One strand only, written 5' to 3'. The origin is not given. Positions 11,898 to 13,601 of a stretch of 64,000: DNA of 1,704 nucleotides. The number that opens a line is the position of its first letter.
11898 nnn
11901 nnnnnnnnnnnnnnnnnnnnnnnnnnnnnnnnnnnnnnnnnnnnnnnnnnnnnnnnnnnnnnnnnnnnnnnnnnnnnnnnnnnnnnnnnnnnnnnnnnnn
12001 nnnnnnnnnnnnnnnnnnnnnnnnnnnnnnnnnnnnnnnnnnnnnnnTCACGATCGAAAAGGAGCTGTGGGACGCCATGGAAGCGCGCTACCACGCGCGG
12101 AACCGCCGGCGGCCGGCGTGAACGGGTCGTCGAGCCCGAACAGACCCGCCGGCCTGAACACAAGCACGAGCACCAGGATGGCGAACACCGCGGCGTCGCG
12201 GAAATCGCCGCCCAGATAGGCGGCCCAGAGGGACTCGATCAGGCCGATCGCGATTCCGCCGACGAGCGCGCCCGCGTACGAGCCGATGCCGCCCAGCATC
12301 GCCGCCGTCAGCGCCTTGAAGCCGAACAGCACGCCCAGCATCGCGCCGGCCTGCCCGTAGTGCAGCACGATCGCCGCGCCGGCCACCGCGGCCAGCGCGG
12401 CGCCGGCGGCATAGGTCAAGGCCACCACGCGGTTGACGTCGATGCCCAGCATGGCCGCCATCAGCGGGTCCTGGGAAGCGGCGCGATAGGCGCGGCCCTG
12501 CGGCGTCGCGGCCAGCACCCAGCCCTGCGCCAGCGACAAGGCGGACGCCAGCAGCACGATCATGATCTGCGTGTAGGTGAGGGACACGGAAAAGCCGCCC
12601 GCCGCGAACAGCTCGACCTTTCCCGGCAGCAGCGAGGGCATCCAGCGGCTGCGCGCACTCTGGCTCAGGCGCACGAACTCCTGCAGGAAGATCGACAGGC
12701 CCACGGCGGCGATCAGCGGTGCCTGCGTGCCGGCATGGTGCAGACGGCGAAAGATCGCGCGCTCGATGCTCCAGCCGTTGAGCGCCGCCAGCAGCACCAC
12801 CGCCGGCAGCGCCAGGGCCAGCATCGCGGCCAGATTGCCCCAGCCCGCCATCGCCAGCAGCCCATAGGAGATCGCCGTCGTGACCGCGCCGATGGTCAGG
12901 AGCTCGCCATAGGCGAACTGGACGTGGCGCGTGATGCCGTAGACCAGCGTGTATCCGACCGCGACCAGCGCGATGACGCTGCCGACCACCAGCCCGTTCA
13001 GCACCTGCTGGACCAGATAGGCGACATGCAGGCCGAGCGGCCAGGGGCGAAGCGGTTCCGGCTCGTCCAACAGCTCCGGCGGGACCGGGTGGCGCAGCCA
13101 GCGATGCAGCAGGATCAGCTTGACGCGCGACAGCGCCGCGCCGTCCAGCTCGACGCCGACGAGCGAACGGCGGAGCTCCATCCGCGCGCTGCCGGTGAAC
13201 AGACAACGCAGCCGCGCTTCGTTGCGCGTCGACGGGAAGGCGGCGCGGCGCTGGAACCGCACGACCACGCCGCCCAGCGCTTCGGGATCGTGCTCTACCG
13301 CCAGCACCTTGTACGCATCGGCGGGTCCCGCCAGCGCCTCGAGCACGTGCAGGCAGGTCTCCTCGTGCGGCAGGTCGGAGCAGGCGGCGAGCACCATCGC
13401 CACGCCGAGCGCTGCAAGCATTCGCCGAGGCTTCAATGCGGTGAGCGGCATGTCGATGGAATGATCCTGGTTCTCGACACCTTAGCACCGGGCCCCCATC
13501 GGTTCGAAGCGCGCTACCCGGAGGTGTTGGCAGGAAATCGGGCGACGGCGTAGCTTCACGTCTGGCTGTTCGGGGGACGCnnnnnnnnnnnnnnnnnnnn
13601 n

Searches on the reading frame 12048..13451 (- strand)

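Call 26: search_protein_families(library=pfam, proteins=[window:12048-13451:-], max_evalue=0.00001)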
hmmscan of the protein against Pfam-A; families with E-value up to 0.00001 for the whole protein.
window:12048-13451:- (467 aa): 1 family
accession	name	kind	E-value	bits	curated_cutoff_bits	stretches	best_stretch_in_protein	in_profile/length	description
PF02653.21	BPD_transp_2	-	1.4e-31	110.1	26.8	1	150-430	2-269/269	Branched-chain amino acid transport system / permease component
